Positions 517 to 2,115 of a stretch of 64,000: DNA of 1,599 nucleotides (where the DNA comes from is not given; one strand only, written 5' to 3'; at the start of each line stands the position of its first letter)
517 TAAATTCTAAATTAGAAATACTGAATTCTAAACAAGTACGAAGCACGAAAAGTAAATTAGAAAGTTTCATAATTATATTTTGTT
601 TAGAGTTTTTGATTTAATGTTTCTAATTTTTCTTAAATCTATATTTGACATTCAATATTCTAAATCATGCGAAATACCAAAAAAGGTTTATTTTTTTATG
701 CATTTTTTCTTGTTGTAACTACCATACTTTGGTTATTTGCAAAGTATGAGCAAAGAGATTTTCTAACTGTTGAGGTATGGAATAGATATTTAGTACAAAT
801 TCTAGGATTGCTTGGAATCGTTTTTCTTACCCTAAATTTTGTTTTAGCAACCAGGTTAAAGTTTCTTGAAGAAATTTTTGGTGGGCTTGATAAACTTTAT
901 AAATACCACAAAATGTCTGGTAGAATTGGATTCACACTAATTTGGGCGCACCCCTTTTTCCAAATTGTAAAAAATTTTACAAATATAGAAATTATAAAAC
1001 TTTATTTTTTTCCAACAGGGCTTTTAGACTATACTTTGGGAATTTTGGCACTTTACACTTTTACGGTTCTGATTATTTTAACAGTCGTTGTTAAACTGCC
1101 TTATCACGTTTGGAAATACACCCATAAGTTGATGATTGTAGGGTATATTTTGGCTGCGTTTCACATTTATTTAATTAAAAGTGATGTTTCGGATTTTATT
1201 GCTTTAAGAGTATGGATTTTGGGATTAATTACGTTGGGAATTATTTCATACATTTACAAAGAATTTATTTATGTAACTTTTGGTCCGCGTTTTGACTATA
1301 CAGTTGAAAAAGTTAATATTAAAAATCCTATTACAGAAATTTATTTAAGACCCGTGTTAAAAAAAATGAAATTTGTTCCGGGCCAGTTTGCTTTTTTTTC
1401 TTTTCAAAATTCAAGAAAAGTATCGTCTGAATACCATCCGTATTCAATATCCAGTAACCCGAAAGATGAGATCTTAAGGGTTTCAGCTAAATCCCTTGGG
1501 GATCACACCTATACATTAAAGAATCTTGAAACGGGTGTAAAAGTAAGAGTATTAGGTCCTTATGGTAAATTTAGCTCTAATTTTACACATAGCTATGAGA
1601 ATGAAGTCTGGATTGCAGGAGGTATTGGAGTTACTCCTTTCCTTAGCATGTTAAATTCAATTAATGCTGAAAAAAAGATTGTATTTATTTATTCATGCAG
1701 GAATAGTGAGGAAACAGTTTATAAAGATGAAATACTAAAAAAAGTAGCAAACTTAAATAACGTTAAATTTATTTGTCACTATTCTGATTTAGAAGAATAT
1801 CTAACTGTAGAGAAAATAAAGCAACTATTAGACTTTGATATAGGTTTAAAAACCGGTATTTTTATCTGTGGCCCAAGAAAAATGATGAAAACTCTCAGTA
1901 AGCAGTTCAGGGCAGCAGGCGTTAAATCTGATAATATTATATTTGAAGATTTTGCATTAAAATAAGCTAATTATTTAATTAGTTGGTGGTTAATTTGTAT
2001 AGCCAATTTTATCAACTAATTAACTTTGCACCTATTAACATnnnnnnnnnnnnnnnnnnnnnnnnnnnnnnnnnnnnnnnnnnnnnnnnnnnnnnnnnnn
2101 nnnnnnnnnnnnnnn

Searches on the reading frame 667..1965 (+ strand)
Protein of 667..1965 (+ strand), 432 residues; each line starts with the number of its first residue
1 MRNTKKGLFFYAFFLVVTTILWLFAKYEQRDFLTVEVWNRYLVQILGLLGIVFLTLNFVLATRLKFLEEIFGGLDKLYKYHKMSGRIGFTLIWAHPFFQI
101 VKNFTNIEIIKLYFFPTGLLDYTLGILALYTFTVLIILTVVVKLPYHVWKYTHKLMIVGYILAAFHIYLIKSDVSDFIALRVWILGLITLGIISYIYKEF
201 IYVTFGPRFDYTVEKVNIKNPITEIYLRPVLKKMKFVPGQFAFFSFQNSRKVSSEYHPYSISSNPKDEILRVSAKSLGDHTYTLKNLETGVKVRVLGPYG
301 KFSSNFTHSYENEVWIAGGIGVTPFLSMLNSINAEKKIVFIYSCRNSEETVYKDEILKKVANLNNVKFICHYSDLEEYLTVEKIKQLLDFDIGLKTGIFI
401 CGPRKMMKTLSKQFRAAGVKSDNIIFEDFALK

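Call 6: search_protein_families(library=ncbifam, proteins=[window:667-1965:+], max_evalue=0.00001)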
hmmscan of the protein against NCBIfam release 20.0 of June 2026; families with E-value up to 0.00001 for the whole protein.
window:667-1965:+ (432 aa): 20 families
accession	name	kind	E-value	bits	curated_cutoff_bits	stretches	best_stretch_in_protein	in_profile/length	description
NF009805.0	PRK13289.1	equivalog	6.5e-28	97.7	432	1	214-429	161-392/399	NO-inducible flavohemoprotein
NF040810.1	BenC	equivalog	1.7e-19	70.1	430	1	230-430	128-331/333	benzoate 1,2-dioxygenase electron transfer component BenC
TIGR02160.1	PA_CoA_Oxy5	hypoth_equivalog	1.7e-17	63.3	420.8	1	232-430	29-242/352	1,2-phenylacetyl-CoA epoxidase subunit PaaE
NF000796.0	PRK00054.1-1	equivalog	1.5e-16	60.4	224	1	232-418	25-193/254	dihydroorotate dehydrogenase electron transfer subunit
NF006220.0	PRK08345.1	subfamily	2.7e-15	56.4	395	1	231-424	38-246/294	cytochrome-c3 hydrogenase subunit gamma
NF058606.1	GlBtMonoRdsGbcB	equivalog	8.8e-15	54.4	500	1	235-423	42-241/362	glycine betaine monooxygenase reductase subunit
NF007964.0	PRK10684.1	equivalog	1.1e-13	50.9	383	1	235-430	36-238/333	NADH oxidoreductase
NF045803.1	MethMoxFADbindMmoC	equivalog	2.6e-13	49.5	500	1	232-429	136-340/343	aromatic/alkene monooxygenase hydroxylase FAD-binding subunit MmoC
TIGR01941.1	nqrF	equivalog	2e-12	46.7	295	1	282-429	244-403/405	NADH:ubiquinone reductase (Na(+)-transporting) subunit F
NF000798.0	PRK00054.1-3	equivalog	5.8e-12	45.8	219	1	210-417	4-197/244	dihydroorotate dehydrogenase electron transfer subunit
NF004862.0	PRK06222.1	subfamily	1.3e-11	44.6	220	1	235-420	27-206/281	sulfide/dihydroorotate dehydrogenase-like FAD/NAD-binding protein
NF009414.0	PRK12778.1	equivalog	1.1e-10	40.5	1103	1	237-421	29-207/752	bifunctional dihydroorotate dehydrogenase B NAD binding subunit/NADPH-dependent glutamate synthase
NF005963.0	PRK08051.1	equivalog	1.6e-10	40.7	230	1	215-428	10-229/233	NAD(P)H-flavin reductase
NF052252.1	flav_redu_LuxG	exception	6.3e-10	38.6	340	1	211-424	3-224/232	flavin mononucleotide reductase LuxG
NF040830.1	sulfhyd_ShyC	equivalog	7e-10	38.5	600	1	230-362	33-163/288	NAD(P)-dependent hydrogenase/sulfhydrogenase 2 subunit gamma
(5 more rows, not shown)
